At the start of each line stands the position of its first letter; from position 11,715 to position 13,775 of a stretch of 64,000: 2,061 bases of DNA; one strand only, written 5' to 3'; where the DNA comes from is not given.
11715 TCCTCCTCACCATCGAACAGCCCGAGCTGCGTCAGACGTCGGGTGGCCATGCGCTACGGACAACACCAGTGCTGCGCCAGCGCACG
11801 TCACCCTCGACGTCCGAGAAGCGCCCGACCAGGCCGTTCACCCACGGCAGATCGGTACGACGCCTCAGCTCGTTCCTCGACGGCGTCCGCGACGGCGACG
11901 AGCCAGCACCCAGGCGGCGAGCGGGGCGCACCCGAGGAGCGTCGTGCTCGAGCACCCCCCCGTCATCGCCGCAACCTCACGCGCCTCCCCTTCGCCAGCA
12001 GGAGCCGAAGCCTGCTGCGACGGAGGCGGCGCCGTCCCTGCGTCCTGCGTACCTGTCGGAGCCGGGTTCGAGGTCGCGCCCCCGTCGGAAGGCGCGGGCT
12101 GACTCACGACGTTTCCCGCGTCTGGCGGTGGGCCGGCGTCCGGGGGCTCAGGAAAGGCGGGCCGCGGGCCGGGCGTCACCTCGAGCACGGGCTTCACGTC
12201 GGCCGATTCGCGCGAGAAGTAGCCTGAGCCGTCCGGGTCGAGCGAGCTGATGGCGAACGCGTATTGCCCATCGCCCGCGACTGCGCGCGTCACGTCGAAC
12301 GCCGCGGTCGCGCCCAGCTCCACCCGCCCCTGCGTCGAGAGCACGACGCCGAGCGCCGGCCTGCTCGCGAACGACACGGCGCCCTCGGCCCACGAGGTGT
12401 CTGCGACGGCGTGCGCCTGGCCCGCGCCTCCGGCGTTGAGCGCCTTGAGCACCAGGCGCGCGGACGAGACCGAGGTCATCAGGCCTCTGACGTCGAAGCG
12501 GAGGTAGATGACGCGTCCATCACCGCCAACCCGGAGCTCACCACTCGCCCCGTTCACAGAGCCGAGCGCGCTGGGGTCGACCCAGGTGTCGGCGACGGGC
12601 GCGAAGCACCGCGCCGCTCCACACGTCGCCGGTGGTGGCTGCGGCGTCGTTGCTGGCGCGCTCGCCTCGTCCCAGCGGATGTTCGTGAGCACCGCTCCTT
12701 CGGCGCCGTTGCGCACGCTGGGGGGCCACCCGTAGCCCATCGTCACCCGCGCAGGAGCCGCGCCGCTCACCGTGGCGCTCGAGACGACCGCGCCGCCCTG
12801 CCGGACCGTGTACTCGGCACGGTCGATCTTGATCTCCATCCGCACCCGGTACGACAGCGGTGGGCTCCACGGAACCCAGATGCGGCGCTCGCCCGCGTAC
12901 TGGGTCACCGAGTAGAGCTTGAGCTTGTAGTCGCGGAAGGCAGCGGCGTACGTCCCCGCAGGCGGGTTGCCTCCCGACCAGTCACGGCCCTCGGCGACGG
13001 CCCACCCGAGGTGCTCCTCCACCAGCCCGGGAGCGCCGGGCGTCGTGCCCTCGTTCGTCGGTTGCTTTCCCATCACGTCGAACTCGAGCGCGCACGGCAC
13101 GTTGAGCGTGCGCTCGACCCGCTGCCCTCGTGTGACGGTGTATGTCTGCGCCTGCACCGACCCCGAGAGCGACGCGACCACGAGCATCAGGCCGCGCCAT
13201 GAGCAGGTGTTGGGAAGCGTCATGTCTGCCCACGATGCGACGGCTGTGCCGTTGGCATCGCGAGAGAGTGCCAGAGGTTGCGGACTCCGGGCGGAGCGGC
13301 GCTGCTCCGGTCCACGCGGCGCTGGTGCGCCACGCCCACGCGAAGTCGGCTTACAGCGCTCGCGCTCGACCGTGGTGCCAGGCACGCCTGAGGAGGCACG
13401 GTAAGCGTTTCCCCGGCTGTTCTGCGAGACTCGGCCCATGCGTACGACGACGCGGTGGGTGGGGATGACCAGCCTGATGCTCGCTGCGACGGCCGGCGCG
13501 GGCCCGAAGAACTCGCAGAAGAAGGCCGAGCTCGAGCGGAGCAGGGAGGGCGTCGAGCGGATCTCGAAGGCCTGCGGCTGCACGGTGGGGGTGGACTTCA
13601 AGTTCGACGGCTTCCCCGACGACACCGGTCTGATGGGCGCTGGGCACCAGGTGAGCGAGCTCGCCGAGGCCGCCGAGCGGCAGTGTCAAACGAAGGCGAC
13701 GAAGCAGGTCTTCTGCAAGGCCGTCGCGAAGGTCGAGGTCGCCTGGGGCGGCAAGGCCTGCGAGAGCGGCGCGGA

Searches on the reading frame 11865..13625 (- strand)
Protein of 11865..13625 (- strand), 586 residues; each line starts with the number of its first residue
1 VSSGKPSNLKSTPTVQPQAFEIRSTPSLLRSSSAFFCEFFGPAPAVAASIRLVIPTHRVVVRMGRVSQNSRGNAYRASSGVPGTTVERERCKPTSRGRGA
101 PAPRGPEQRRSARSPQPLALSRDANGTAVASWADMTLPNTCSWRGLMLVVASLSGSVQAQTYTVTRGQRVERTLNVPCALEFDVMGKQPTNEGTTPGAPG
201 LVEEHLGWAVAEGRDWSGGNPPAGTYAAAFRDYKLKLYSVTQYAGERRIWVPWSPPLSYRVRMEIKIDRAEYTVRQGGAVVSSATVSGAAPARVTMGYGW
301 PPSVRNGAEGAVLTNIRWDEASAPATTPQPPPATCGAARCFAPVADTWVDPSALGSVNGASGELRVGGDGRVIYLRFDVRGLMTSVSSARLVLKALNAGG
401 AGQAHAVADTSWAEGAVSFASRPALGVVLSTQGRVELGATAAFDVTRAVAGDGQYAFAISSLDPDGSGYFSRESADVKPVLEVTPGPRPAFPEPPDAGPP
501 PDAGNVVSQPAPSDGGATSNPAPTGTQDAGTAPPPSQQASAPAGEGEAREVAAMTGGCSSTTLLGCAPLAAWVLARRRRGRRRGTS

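Call 48: search_protein_families(library=pfam, proteins=[window:11865-13625:-], max_evalue=0.0001)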
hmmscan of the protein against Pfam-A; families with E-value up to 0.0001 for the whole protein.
window:11865-13625:- (586 aa): 1 family
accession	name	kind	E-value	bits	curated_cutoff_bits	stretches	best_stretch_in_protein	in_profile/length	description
PF24517.2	CBM96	-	7.3e-17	62.1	26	1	341-484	5-163/164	Carbohydrate-binding module family 96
